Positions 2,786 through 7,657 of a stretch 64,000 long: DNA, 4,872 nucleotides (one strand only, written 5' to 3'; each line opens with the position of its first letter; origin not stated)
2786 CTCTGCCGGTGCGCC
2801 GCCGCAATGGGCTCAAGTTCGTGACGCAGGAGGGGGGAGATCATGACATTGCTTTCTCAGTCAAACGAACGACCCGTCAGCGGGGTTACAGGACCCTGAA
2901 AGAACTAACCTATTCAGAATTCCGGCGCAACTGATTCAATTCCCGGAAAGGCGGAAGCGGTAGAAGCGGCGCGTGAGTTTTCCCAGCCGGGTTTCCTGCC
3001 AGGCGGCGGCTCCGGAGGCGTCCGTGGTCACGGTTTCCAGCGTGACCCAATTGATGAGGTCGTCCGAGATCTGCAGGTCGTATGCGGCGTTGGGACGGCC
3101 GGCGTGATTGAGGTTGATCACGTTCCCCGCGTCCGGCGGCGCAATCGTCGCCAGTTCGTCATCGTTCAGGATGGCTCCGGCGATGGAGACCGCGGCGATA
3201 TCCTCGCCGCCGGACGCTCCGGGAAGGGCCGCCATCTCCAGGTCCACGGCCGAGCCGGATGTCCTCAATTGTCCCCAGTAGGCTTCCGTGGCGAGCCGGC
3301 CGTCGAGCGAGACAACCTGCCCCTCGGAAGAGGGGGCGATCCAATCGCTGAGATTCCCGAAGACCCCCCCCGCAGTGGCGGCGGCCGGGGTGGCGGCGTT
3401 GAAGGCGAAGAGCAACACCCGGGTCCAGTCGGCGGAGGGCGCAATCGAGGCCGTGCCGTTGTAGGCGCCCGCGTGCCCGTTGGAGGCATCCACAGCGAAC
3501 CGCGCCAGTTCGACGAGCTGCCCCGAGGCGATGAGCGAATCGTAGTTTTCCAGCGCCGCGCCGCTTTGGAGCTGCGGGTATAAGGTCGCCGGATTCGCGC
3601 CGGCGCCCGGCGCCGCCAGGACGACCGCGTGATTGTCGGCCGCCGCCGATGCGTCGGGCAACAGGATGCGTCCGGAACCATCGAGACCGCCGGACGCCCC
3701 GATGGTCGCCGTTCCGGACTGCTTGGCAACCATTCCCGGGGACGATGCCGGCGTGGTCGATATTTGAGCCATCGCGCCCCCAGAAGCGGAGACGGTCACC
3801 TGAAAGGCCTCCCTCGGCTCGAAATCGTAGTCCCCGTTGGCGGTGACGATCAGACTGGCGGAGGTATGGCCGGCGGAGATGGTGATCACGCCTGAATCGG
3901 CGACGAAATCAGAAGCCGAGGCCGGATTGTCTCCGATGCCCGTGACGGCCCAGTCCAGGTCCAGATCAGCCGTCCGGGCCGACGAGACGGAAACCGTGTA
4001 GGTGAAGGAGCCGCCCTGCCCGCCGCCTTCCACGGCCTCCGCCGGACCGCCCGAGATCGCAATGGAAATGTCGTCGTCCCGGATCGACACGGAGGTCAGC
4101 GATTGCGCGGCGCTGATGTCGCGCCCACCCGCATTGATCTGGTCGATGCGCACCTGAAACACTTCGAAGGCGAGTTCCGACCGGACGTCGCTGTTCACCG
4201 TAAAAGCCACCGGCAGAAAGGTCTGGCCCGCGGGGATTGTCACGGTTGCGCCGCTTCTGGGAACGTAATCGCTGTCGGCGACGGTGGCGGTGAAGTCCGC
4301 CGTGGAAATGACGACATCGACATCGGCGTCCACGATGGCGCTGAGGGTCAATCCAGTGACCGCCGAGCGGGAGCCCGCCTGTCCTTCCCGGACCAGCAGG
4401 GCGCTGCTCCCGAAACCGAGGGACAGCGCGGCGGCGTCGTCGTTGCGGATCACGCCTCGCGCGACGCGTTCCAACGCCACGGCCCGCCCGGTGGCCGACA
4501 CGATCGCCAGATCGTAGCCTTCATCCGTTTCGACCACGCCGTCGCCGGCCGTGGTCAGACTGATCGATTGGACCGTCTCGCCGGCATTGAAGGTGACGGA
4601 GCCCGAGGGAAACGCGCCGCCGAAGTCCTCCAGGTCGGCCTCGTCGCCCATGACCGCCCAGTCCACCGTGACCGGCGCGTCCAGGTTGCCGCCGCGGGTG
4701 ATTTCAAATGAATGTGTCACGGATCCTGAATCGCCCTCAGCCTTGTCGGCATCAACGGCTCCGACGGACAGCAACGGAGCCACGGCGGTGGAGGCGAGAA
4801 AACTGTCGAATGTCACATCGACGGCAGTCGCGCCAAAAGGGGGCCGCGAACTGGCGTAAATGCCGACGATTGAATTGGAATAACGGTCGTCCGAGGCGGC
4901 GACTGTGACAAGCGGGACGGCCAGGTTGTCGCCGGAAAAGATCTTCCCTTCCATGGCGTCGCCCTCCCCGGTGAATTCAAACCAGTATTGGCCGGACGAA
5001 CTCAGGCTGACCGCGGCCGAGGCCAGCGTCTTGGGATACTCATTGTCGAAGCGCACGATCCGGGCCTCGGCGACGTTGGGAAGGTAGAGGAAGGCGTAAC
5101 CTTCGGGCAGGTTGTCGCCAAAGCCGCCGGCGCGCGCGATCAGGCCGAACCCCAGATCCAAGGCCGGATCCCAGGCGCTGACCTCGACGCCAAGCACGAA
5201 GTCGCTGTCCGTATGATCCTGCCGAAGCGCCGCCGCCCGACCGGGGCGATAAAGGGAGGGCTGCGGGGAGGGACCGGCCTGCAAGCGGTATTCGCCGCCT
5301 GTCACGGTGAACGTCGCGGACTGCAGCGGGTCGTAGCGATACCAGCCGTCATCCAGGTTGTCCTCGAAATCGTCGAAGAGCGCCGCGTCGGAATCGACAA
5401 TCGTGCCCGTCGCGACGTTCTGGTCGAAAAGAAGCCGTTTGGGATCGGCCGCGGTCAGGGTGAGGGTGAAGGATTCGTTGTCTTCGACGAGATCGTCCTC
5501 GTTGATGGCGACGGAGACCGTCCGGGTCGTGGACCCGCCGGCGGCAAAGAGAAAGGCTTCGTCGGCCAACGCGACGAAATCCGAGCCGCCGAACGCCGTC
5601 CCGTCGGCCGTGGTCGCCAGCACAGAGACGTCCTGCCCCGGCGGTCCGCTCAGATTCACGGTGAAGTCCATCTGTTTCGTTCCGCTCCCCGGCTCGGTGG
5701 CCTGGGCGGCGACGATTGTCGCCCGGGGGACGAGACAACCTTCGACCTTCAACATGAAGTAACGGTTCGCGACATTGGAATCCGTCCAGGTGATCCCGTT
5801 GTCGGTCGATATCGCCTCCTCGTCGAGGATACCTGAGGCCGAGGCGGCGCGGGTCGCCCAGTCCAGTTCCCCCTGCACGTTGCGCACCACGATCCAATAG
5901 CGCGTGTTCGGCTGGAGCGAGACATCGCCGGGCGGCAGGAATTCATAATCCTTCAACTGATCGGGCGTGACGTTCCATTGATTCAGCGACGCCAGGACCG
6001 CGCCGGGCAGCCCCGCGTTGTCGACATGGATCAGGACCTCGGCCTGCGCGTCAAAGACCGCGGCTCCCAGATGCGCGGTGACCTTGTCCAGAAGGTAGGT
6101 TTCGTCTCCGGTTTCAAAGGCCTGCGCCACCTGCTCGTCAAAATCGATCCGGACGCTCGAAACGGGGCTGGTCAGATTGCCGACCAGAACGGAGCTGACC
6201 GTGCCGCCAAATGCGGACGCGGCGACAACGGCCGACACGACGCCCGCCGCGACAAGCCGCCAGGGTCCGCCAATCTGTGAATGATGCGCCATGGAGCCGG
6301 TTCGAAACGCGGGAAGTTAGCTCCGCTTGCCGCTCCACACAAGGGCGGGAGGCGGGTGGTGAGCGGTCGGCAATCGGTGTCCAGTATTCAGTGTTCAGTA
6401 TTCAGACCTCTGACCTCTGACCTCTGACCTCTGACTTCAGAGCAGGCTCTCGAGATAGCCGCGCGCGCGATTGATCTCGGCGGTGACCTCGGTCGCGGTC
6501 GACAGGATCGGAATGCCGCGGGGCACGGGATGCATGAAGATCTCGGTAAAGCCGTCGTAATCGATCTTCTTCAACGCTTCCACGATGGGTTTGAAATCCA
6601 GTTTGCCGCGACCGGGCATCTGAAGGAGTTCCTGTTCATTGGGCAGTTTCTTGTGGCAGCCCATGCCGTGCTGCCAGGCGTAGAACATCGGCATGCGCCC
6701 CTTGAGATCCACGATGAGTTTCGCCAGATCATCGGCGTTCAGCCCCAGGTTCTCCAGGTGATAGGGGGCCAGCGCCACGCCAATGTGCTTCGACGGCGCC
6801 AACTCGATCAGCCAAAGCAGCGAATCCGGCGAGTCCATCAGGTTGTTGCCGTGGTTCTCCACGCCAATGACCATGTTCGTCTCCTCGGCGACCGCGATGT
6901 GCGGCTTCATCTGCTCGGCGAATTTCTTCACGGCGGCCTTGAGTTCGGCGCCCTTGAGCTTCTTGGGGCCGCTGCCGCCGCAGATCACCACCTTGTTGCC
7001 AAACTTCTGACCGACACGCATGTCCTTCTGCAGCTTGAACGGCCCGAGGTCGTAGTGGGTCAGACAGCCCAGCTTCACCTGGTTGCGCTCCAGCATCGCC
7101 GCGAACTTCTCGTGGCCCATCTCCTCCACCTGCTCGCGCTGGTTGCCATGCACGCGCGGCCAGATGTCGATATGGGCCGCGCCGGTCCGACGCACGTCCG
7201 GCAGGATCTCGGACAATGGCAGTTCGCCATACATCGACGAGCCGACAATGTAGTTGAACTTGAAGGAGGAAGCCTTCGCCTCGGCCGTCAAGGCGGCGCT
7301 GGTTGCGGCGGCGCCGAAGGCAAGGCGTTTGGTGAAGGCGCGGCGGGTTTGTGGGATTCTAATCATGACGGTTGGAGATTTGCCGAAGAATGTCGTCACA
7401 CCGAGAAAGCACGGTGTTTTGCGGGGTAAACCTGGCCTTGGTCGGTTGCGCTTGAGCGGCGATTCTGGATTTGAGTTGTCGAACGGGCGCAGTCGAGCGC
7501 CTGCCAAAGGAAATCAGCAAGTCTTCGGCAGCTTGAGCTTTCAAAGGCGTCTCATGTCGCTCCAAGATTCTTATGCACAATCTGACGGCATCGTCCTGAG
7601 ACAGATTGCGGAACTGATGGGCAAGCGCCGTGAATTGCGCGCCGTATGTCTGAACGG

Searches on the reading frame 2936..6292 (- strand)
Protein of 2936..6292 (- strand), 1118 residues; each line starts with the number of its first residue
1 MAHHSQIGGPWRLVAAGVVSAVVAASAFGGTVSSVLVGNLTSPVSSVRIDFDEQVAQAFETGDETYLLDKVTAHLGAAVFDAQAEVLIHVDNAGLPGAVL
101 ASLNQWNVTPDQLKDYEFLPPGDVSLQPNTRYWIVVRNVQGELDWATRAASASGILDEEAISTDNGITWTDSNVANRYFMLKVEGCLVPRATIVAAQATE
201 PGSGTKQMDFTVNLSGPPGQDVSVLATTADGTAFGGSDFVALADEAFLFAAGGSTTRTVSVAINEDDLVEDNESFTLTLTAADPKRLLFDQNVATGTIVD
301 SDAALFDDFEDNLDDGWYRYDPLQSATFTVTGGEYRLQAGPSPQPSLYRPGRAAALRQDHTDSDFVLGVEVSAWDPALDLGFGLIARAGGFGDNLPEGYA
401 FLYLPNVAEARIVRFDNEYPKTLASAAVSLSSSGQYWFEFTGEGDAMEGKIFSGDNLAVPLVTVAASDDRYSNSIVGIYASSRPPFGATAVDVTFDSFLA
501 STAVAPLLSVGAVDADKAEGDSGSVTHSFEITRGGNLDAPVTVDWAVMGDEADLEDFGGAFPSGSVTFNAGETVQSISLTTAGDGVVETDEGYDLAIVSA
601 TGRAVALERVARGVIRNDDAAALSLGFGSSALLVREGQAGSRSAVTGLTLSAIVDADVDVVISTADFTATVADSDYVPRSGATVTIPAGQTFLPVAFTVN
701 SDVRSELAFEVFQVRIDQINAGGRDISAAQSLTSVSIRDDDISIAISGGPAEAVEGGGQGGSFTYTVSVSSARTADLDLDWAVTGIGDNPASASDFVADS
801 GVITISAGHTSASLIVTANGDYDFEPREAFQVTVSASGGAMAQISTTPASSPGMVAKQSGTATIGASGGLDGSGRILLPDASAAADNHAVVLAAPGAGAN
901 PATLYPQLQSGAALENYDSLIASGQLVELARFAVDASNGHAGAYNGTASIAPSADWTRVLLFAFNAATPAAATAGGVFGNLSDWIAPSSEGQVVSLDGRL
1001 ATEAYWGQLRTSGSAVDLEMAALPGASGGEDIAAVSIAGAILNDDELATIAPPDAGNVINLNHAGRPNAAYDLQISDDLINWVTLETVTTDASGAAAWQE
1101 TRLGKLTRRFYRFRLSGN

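Call 87: search_protein_families(library=pfam, max_evalue=0.00001, proteins=[window:2936-6292:-])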
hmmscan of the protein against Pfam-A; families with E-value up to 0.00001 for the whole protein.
window:2936-6292:- (1118 aa): 1 family
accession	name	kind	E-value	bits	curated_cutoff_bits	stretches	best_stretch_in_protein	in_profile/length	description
PF03160.20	Calx-beta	-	9.1e-25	87.4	27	1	207-302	23-119/119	Calx-beta domain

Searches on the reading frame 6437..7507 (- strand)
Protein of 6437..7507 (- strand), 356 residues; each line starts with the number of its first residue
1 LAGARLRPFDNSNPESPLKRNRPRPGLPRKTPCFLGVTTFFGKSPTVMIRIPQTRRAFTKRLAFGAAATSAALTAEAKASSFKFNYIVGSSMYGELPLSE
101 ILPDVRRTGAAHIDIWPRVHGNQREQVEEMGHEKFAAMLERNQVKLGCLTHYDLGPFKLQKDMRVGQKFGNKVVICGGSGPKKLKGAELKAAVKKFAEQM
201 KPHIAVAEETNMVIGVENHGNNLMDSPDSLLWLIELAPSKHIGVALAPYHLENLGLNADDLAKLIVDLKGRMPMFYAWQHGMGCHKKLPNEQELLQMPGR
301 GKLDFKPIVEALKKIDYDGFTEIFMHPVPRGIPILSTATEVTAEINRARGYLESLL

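Call 87: search_protein_families(library=pfam, max_evalue=0.00001, proteins=[window:6437-7507:-])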
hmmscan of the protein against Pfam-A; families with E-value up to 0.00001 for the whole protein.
window:6437-7507:- (356 aa): 1 family
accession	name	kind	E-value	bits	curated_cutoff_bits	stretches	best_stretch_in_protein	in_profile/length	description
PF01261.30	AP_endonuc_2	-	1.2e-15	58.4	31.1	1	159-320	70-224/249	Xylose isomerase-like TIM barrel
